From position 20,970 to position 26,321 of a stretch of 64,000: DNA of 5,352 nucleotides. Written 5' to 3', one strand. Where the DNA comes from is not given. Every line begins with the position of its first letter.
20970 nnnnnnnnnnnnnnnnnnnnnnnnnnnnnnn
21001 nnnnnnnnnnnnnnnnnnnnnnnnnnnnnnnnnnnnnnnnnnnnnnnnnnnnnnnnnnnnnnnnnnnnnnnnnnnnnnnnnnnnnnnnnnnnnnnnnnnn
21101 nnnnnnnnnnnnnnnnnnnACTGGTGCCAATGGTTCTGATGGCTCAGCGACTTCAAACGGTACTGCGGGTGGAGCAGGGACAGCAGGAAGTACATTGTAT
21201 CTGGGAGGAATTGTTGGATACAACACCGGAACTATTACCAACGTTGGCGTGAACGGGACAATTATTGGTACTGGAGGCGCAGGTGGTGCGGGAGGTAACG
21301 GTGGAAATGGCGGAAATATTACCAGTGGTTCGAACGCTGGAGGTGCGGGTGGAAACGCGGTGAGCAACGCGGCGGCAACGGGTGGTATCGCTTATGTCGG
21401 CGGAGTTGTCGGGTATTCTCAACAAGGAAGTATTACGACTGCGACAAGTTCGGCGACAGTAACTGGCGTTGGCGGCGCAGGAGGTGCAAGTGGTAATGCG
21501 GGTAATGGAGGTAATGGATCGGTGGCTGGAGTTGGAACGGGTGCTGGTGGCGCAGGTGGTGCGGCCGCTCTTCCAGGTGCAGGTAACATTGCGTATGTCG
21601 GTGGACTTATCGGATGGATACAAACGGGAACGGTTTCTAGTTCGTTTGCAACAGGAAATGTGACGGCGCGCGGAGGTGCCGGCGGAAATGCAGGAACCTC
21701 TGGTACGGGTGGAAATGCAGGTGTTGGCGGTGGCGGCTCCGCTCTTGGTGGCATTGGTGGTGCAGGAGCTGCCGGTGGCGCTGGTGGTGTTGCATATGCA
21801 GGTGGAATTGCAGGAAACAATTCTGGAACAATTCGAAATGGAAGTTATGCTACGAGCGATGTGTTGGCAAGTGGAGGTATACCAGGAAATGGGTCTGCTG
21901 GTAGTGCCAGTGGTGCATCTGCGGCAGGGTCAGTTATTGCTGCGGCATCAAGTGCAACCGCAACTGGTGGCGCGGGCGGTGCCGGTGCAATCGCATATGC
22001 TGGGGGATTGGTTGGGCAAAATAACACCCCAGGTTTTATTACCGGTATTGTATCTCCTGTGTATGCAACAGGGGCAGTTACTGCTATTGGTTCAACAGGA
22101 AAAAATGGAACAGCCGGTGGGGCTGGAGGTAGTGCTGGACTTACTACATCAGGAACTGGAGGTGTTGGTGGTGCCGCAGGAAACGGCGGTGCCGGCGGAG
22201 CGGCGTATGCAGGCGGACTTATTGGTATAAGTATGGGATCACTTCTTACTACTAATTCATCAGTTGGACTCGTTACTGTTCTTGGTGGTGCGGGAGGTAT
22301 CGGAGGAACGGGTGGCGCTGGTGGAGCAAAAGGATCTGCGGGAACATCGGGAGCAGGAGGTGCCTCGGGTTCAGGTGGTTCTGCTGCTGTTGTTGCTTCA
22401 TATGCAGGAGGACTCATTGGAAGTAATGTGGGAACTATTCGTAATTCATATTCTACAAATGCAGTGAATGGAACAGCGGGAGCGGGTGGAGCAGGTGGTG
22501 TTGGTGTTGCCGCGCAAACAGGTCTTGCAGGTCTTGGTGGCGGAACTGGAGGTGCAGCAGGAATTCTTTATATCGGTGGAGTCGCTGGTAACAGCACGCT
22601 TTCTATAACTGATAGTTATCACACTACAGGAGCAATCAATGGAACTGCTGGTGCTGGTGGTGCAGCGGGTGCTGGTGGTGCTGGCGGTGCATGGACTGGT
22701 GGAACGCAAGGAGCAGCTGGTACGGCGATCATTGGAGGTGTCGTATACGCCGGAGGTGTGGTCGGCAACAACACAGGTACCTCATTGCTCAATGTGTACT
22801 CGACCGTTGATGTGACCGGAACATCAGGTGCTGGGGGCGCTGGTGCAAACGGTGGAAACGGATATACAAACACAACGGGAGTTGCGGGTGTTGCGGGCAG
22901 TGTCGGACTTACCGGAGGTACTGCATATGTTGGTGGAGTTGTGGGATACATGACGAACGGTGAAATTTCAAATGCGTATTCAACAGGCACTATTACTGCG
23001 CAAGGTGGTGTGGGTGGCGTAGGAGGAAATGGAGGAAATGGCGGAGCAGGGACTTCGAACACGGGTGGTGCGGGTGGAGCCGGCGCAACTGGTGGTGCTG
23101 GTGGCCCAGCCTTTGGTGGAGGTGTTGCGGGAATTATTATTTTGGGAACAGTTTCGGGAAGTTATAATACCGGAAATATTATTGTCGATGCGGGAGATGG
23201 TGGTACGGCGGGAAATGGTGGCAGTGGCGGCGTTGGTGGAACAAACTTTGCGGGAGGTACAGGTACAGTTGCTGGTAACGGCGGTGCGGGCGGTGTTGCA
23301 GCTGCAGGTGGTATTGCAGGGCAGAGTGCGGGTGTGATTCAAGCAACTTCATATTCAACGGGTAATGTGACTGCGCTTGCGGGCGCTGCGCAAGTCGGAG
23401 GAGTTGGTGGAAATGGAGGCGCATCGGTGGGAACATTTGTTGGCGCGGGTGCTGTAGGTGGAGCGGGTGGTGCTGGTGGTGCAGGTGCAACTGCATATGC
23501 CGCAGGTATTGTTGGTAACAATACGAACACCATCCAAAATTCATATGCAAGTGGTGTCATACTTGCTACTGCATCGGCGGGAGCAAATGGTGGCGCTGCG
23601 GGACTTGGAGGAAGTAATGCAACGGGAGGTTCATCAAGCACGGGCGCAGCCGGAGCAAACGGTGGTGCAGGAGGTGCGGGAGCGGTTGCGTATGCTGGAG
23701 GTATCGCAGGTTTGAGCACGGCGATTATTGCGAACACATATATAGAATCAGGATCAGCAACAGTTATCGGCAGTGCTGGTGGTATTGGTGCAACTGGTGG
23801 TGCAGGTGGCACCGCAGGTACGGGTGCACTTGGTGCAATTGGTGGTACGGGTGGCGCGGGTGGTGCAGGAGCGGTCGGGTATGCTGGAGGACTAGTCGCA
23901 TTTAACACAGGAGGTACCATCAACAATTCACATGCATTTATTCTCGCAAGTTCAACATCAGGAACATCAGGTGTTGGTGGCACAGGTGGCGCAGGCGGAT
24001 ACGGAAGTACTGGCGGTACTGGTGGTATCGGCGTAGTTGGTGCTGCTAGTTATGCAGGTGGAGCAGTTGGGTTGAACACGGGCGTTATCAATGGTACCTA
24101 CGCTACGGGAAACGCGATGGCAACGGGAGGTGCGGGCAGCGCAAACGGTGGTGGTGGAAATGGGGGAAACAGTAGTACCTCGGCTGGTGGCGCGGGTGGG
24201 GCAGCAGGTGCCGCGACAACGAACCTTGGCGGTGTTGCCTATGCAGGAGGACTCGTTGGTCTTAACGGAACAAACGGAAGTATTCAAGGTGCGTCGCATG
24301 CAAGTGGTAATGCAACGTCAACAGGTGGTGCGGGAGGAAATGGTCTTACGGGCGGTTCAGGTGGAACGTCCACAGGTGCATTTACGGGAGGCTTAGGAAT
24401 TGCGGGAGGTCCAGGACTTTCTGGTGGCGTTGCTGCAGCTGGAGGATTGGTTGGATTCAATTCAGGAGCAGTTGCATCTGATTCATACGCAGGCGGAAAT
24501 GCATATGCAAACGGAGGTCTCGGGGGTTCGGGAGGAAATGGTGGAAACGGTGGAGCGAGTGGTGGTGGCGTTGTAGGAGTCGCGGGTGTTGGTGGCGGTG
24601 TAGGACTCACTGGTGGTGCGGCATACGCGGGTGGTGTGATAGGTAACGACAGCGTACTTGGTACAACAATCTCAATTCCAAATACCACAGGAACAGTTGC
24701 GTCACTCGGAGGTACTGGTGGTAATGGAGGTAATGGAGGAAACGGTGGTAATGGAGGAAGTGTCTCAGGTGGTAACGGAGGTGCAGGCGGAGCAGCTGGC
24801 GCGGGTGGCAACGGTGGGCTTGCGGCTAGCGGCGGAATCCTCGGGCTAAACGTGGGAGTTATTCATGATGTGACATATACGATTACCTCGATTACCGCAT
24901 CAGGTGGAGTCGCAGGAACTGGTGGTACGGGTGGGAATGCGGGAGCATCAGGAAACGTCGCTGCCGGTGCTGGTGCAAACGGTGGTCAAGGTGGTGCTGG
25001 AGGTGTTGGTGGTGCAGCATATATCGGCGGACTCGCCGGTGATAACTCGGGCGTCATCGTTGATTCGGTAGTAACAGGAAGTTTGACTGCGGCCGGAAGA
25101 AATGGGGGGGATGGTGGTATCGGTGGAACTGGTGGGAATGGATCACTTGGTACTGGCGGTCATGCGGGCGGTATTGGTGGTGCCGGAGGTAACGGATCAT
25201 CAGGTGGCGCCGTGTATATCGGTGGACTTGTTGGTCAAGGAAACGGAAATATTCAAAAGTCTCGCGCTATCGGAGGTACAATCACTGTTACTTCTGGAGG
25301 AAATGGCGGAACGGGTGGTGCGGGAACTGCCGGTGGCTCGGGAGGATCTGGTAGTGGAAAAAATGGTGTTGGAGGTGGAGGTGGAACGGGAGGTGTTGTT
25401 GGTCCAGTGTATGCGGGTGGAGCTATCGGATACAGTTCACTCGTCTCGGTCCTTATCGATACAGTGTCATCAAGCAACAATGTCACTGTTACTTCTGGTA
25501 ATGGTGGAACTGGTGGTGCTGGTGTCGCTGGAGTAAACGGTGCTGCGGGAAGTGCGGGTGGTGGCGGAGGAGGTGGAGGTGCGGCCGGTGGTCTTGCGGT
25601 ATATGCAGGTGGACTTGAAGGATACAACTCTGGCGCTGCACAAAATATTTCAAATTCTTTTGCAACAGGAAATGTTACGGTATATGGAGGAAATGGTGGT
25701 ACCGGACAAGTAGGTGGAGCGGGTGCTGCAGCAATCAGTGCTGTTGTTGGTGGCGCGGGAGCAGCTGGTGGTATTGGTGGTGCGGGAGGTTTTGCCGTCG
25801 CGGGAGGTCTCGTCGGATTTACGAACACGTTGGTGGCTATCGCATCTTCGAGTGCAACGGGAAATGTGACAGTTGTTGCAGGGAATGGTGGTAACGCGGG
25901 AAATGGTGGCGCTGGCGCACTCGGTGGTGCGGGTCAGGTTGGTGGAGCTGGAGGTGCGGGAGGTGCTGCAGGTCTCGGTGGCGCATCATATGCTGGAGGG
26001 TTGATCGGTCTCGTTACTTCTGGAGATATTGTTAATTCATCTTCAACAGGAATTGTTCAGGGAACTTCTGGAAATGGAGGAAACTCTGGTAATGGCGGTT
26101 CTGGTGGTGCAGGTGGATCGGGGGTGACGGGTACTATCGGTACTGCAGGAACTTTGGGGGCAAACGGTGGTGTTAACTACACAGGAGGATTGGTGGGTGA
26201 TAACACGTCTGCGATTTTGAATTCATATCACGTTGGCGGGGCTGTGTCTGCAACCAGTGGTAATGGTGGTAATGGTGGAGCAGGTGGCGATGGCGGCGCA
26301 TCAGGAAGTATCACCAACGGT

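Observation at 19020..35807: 5,595-aa secreted modular protein: Pro/Thr stalk, unassigned 400-aa globular region, ~50 GLUG-like repeats, ~16 FN3 repeats, dockerin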

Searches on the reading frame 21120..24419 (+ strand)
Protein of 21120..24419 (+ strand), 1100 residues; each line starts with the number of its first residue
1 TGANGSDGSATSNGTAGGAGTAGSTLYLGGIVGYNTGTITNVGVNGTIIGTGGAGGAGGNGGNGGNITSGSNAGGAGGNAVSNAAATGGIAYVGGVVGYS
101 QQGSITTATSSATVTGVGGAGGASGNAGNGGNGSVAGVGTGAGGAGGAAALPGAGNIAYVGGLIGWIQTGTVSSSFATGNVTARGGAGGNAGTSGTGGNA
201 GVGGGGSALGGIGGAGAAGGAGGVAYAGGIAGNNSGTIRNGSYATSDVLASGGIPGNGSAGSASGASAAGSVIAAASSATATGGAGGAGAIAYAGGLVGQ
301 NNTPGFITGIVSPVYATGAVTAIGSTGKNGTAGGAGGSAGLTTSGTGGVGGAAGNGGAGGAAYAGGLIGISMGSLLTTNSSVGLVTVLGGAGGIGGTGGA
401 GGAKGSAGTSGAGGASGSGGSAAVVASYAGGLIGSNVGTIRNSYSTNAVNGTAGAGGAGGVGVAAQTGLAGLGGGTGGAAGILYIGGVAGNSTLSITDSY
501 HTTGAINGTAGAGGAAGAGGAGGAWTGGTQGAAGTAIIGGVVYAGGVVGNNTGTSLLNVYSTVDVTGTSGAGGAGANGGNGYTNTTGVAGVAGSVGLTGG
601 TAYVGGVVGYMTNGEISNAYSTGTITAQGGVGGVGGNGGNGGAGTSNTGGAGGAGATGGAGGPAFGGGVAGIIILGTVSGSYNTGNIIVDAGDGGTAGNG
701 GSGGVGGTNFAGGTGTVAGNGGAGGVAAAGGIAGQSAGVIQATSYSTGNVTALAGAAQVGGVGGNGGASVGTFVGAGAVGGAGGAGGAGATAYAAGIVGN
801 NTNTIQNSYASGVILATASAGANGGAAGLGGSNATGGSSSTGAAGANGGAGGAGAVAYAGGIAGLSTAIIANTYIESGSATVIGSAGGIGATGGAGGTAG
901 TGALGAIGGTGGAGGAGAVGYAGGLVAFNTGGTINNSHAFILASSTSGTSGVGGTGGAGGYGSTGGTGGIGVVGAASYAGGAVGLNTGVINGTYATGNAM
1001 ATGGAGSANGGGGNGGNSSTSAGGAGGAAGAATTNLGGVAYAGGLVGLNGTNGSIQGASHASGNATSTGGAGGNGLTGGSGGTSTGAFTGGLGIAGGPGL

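Call 4: search_protein_families(library=pfam, proteins=[window:21120-24419:+], max_evalue=0.01)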
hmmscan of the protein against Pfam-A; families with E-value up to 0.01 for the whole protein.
window:21120-24419:+ (1100 aa): 1 family
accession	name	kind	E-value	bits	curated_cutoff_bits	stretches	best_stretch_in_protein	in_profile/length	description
PF07581.17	Glug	-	6.7e-07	29.7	20.5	3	600-626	1-28/28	The GLUG motif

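Call 11: search_protein_families(library=ncbifam, proteins=[window:21120-24419:+], max_evalue=0.01)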
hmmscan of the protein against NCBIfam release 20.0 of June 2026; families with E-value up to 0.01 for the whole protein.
window:21120-24419:+ (1100 aa): 0 families

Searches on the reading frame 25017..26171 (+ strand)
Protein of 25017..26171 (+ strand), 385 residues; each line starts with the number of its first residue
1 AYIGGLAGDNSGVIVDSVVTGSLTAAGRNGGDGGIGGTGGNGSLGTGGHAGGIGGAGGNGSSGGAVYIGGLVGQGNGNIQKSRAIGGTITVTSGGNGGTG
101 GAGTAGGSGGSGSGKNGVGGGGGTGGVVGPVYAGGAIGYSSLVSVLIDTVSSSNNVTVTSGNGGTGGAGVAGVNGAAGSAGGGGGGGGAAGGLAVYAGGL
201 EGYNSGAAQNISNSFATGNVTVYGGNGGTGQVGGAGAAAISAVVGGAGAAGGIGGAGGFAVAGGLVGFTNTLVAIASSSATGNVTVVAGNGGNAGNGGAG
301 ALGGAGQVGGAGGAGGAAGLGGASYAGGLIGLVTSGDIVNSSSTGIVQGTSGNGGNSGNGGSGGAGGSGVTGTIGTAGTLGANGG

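Call 22: find_homologous_proteins(query=window:25017-26171:+, max_evalue=0.00001)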
Query window:25017-26171:+ (385 aa): 3 proteins with E <= 0.00001 among 8000 candidates.
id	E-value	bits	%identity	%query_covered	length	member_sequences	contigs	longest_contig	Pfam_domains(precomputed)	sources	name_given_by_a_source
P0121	1.0e-43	168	58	58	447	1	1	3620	-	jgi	jgi:hypothetical protein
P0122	4.3e-21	94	63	8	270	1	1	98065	-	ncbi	-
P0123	2.4e-7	48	-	-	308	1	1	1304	PF00534.27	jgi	jgi:hypothetical protein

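Call 34: predict_structure(alignment_id=A3)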
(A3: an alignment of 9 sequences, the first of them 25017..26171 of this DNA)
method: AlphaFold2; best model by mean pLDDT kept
length: 385 residues; sequences in the alignment: 9
mean_pLDDT: 80.6   pTM: 0.79
mean pLDDT of the five models: 80.6, 68.5, 62.5, 62.4, 62.3
residues with pLDDT >= 90: 94; 70-90: 222; 50-70: 51; < 50: 18
segments of 3 or more residues with pLDDT < 50: 368-385
pLDDT, mean of each block of 10 residues (from residue 1): 88 84 89 88 64 86 91 84 83 87 79 68 89 91 79 84 87 60 70 80 79 88 92 80 74 90 89 81 93 89 75 86 87 74 86 88 62 42 33
secondary structure, 60 per line:
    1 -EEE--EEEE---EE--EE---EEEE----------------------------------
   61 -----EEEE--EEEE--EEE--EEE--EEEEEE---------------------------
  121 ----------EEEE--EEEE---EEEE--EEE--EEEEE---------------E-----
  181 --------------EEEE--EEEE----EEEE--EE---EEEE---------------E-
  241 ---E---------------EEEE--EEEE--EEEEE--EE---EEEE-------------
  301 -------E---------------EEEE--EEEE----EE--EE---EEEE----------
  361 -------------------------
elements in order: E2-4 E7-10 E23-26 E66-69 E72-75 E78-80 E83-85 E88-93 E131-134 E137-140 E144-147 E150-152 E155-159 E195-198 E201-204 E209-212 E220-223 E260-263 E266-269 E272-276 E284-287 E324-327 E330-333 E347-350

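Call 67: fold_search(model_id=the predicted structure, library=pdb)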
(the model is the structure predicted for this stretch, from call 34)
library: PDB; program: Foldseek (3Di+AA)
matches with E <= 10: 91; with E <= 0.001: 0
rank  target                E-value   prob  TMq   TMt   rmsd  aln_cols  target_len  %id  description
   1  7jjv_A                1.8e-02  0.11  0.09  0.21  24.2       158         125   26  Crystal waters on the nine polyproline type II helical bundle springtail antifreeze protein from Granisotoma rainieri  (released 2021-01-27)
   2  7jjv_B                2.5e-02  0.15  0.10  0.22  22.6       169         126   28  Crystal waters on the nine polyproline type II helical bundle springtail antifreeze protein from Granisotoma rainieri  (released 2021-01-27)
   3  4nk6                  3.2e-01  0.01  0.07  0.06  27.2       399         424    8  Crystal Structure of the periplasmic alginate epimerase AlgG (released 2014-01-15)
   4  2pne                  3.8e-01  0.08  0.08  0.25  19.8       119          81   29  Crystal Structure of the Snow Flea Antifreeze Protein (released 2008-04-29)
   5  9beu_B                4.6e-01  0.01  0.10  0.08  23.2       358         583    8  Structure of GH110B in complex with a lambda-carrageenan oligosaccharide (released 2025-08-27)
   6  3zpp                  7.0e-01  0.01  0.07  0.07  27.4       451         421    9  Structure of the Streptococcus pneumoniae surface protein and adhesin PfbA (released 2013-05-29)
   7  3bog_A                8.6e-01  0.04  0.06  0.24  19.9       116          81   24  Snow Flea Antifreeze Protein Quasi-racemate (released 2008-09-23)
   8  6kve                  8.6e-01  0.01  0.10  0.11  25.8       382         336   11  Crystal structure of a GH28 endo-polygalacturonase from Talaromyces leycettanus JCM 12802 (released 2020-09-09)
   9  9beu_A                8.6e-01  0.01  0.08  0.06  25.2       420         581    8  Structure of GH110B in complex with a lambda-carrageenan oligosaccharide (released 2025-08-27)
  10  5olp_A                1.1e+00  0.01  0.09  0.09  26.0       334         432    7  Galacturonidase (released 2017-11-29)
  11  2vfp                  1.4e+00  0.01  0.08  0.06  23.9       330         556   10  Low Temperature Structure of P22 Tailspike Protein Fragment (109-666), Mutant V349L (released 2008-12-16)
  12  7b7a_A                1.5e+00  0.00  0.07  0.07  25.6       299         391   10  ENDO-POLYGALACTURONASE FROM ARABIDOPSIS THALIANA (released 2022-06-22)
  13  7o7t                  1.8e+00  0.01  0.08  0.06  24.4       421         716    8  Structure of the PL6 family alginate lyase Patl3640 from Pseudoalteromonas atlantica T6c in complex with 4-deoxy-L-eryth (released 2021-07-28)
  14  4xon                  1.9e+00  0.00  0.08  0.06  24.4       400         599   10  Tailspike protein double mutant D339N/E372Q of E. coli bacteriophage HK620 (released 2016-01-27)
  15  7xzc_B                1.9e+00  0.00  0.07  0.07  27.3       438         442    8  Mutant (R240A) of the N-terminal domain of fucoidan lyase FdlA (released 2022-09-28)
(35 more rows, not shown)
